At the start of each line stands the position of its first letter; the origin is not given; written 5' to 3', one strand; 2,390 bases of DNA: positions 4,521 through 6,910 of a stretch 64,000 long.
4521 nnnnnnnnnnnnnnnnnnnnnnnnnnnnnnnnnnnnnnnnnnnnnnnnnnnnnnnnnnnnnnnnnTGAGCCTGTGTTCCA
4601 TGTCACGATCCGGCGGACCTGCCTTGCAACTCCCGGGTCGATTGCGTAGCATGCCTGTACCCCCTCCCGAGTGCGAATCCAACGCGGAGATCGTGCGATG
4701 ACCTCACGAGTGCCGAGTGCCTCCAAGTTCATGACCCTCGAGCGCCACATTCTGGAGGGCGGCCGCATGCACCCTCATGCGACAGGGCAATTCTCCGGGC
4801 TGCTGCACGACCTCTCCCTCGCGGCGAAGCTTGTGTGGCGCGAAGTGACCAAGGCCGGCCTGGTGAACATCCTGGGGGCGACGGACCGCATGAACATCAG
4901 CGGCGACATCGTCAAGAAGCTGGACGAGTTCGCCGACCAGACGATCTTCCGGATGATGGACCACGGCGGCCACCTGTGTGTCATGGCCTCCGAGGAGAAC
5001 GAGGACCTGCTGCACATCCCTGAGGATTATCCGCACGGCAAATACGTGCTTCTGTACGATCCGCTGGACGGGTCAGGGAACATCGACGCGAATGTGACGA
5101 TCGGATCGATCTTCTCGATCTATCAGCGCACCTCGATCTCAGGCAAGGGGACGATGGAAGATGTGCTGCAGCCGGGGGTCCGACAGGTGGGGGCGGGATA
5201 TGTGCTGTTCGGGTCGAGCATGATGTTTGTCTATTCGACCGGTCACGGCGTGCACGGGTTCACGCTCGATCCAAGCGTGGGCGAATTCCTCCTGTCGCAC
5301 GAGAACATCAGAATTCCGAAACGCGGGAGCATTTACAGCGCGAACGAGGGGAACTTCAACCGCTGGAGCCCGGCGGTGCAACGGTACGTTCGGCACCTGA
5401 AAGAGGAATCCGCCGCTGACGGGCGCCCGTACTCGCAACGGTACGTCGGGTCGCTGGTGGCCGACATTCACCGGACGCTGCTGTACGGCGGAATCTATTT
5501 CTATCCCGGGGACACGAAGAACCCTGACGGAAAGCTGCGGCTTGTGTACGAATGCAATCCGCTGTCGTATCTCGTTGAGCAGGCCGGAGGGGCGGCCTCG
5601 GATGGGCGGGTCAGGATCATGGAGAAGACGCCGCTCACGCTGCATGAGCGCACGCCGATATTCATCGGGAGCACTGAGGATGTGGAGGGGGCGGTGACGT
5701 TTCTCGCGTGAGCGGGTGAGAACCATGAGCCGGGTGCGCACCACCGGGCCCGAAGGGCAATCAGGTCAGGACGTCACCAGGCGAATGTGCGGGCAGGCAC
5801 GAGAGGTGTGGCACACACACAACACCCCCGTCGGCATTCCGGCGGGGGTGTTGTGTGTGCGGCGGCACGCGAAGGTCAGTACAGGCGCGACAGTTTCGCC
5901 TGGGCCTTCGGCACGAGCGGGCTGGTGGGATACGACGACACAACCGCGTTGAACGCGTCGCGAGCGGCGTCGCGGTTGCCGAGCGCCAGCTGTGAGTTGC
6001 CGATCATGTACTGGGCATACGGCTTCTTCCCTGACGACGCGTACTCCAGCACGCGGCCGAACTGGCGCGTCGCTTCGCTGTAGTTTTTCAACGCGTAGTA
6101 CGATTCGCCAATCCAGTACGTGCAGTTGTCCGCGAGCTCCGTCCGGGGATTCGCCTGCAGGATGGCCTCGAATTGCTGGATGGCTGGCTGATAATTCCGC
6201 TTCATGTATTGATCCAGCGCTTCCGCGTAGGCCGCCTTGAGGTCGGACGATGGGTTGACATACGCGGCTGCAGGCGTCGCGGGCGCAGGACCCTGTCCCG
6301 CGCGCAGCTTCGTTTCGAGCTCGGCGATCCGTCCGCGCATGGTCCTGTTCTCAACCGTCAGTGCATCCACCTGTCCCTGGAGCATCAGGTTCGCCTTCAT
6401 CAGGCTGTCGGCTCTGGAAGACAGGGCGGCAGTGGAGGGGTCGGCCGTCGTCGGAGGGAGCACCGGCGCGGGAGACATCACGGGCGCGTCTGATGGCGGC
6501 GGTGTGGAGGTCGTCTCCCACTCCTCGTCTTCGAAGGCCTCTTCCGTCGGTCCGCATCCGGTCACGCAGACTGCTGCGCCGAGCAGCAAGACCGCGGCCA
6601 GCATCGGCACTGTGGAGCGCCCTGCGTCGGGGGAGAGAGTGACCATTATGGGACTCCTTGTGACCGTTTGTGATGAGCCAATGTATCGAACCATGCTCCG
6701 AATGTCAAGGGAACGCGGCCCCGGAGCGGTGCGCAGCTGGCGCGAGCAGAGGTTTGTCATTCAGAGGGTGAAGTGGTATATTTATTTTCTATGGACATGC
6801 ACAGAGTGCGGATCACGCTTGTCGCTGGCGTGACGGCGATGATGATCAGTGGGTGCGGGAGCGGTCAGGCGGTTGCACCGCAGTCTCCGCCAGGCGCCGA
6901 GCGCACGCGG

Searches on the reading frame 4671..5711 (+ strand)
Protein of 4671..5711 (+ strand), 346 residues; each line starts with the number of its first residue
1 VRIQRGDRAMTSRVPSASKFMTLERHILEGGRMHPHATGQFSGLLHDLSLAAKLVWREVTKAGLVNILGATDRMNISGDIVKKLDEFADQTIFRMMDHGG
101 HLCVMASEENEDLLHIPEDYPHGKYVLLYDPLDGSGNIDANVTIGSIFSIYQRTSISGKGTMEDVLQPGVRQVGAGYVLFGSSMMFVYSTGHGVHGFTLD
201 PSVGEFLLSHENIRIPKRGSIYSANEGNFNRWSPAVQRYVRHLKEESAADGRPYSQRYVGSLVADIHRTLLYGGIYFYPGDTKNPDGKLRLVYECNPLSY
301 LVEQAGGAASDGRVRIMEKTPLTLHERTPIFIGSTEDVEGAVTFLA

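Call 57: search_protein_families(library=pfam, proteins=[window:4671-5711:+], max_evalue=0.0001)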
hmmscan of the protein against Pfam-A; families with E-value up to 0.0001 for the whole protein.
window:4671-5711:+ (346 aa): 2 families
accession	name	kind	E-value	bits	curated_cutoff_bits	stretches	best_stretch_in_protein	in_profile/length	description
PF00316.25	FBPase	-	1.3e-62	211.3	34.8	1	21-211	1-191/191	Fructose-1-6-bisphosphatase, N-terminal domain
PF18913.5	FBPase_C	-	8.7e-48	161.8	27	1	215-344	1-125/127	Fructose-1-6-bisphosphatase, C-terminal domain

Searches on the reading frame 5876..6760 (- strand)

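Call 57: search_protein_families(library=pfam, proteins=[window:5876-6760:-], max_evalue=0.0001)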
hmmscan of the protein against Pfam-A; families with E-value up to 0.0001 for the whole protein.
window:5876-6760:- (294 aa): 9 families
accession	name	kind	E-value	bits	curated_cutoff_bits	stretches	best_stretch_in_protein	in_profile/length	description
PF07719.23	TPR_2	-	3.2e-12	46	27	0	215-241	5-31/34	Tetratricopeptide repeat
PF13432.12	TPR_16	-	3.3e-12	47.1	32.7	1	218-281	4-65/65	Tetratricopeptide repeat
PF13174.12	TPR_6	-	3.4e-12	46.6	26.3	1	248-280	1-33/33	Tetratricopeptide repeat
PF13525.12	YfiO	-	2.9e-08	34.2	25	1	174-292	5-135/203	Outer membrane lipoprotein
PF14559.12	TPR_19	-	4.3e-07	30.6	25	0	223-290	3-68/68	Tetratricopeptide repeat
PF00515.34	TPR_1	-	6.9e-07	29.3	27.8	0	215-240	5-30/34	Tetratricopeptide repeat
PF12895.13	ANAPC3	-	2.4e-06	28.1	27.2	1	171-235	20-80/82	Anaphase-promoting complex, cyclosome, subunit 3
PF13181.12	TPR_8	-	2.5e-06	27.6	25.7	0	249-278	3-32/34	Tetratricopeptide repeat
PF13428.12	TPR_14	-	1.5e-05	25.7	23.5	0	250-283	4-37/44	Tetratricopeptide repeat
